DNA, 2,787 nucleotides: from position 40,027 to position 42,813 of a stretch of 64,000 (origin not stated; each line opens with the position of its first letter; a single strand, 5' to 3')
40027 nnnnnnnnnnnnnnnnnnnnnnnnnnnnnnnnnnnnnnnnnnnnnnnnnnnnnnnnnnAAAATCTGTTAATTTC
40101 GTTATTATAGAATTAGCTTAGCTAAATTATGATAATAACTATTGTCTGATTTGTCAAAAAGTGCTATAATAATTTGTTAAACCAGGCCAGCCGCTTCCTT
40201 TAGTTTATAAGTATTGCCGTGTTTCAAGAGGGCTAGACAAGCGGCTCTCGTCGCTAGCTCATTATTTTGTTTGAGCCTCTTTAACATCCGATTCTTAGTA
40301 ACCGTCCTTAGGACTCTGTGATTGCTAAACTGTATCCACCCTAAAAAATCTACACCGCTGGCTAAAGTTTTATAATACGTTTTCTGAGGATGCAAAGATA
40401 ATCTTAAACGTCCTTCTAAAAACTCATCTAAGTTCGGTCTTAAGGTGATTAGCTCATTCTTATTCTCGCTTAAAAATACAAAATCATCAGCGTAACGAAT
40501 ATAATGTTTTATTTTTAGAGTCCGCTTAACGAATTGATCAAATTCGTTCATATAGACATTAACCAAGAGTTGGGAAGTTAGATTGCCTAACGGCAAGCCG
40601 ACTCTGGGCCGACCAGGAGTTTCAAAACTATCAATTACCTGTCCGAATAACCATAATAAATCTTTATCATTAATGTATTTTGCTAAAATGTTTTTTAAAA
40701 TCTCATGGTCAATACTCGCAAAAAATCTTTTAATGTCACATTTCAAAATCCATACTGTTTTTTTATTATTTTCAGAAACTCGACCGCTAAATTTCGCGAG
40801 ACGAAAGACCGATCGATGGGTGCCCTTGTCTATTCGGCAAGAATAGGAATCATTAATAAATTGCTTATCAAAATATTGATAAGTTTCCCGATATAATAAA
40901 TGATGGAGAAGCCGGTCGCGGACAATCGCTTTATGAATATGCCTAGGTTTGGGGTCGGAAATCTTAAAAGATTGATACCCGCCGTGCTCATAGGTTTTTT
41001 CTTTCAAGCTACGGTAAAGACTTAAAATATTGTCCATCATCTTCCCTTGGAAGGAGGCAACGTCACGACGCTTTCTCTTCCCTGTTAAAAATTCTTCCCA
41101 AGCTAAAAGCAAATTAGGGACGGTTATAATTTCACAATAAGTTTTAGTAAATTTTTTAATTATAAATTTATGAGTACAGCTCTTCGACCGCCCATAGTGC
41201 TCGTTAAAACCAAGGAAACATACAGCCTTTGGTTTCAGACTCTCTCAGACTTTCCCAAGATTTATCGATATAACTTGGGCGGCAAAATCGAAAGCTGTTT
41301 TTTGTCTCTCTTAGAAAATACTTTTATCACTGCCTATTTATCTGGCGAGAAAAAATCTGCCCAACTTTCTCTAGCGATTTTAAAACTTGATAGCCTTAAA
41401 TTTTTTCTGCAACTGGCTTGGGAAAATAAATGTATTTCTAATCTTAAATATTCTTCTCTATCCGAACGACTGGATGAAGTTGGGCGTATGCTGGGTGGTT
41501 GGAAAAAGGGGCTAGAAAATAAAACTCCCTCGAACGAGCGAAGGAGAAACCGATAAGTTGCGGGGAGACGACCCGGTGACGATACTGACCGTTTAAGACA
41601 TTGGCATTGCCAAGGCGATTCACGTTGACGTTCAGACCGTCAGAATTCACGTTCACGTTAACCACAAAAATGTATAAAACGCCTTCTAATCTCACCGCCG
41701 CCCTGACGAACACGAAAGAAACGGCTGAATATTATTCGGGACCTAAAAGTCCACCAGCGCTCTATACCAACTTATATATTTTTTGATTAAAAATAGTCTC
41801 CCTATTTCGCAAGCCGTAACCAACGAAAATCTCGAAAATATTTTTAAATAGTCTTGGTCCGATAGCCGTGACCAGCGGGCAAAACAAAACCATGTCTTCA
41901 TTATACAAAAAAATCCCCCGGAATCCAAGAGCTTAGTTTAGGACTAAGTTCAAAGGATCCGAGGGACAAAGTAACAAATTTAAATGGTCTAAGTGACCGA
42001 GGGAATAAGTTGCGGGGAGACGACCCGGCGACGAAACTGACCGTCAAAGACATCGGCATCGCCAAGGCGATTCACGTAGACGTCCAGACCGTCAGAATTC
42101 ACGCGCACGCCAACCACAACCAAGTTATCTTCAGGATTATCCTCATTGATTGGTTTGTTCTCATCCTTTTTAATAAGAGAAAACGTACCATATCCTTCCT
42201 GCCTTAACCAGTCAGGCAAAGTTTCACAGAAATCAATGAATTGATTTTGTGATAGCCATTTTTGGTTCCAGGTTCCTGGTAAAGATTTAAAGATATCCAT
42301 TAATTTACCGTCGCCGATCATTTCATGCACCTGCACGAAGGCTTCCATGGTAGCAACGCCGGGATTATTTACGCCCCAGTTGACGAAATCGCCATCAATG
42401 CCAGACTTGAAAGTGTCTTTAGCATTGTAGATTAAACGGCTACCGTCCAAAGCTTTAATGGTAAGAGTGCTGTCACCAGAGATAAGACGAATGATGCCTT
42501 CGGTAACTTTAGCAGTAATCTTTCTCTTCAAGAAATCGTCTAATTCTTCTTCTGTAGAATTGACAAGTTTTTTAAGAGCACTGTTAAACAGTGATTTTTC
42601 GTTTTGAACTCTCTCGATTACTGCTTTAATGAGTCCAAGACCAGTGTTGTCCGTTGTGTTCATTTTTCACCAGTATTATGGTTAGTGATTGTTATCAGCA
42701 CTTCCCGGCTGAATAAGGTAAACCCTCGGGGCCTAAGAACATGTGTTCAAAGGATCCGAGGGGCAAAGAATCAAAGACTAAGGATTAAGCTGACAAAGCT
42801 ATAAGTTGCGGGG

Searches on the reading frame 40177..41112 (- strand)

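Call 5: search_protein_families(library=pfam, proteins=[window:40177-41112:-], max_evalue=0.01)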
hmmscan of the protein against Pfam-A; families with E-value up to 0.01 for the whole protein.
window:40177-41112:- (311 aa): 1 family
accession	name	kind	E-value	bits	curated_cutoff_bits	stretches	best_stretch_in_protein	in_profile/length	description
PF00078.32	RVT_1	-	6.1e-19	69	29.6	1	63-259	16-203/205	Reverse transcriptase (RNA-dependent DNA polymerase)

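Call 6: search_protein_families(library=padloc, proteins=[window:40177-41112:-], max_evalue=0.01)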
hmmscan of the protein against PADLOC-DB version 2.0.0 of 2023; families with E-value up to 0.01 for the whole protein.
window:40177-41112:- (311 aa): 83 families (the best 25 are shown)
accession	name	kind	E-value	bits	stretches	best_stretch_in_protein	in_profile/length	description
PDLC01136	RT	-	1.1e-46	157.4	1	17-260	30-257/263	RT (reverse transcriptase)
PDLC02063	Cas1_IIIb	-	3.2e-31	106.5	1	19-275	36-287/617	-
PDLC03754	RT_UG17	-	1.1e-29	101.5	1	18-281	37-290/429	DRT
PDLC03779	RT_UG4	-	2e-25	87.6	1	17-291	25-288/307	DRT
PDLC03764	RT_UG26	-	6e-23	79.2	1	52-290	67-301/398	DRT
PDLC03756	RT_UG19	-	2.5e-22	77.7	1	116-261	143-288/562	DRT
PDLC03768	Drt3a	-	6.2e-22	76.6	1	117-281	132-286/411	DRT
PDLC03778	RT_UG39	-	6.9e-20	69.5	2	162-243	283-363/541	DRT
PDLC03755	RT_UG18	-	1.1e-18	65.8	1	34-283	41-282/295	DRT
PDLC01607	RT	-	1.8e-18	65.3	1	84-259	24-159/161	"CAS-I,CAS-II,CAS-III,CAS-IV,CAS-V,CAS-VI; acquisition_associated"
PDLC03783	Drt8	-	2e-18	65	1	89-248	102-259/493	DRT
PDLC03763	RT_UG25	-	2.5e-18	63.8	1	107-247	394-534/870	DRT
PDLC03785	RT_UG9_large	-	2.7e-18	63.6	1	61-264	308-506/772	DRT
PDLC03771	RT_UG32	-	3.6e-18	63.5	1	64-233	102-271/521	DRT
PDLC03758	RT_UG20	-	1.3e-17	62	1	65-246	85-266/511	DRT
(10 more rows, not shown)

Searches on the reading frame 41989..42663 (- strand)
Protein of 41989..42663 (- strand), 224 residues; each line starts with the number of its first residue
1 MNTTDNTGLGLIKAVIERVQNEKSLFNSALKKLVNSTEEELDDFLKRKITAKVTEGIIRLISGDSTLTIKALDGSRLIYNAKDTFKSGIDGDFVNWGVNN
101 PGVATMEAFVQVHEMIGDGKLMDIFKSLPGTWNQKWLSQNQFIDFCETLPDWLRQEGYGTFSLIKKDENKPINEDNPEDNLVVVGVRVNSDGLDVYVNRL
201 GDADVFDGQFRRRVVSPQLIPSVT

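Call 5: search_protein_families(library=pfam, proteins=[window:41989-42663:-], max_evalue=0.01)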
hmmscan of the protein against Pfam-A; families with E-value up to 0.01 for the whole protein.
window:41989-42663:- (224 aa): 1 family
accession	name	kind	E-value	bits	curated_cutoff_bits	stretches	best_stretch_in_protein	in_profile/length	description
PF07352.17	Phage_Mu_Gam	-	0.0028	18.1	28.3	0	13-64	37-86/149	Bacteriophage Mu Gam like protein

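Call 6: search_protein_families(library=padloc, proteins=[window:41989-42663:-], max_evalue=0.01)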
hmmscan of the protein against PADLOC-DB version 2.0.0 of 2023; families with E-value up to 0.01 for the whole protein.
window:41989-42663:- (224 aa): 0 families

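Call 7: search_protein_families(library=ncbifam, proteins=[window:41989-42663:-], max_evalue=0.01)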
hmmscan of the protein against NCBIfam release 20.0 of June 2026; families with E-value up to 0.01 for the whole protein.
window:41989-42663:- (224 aa): 0 families
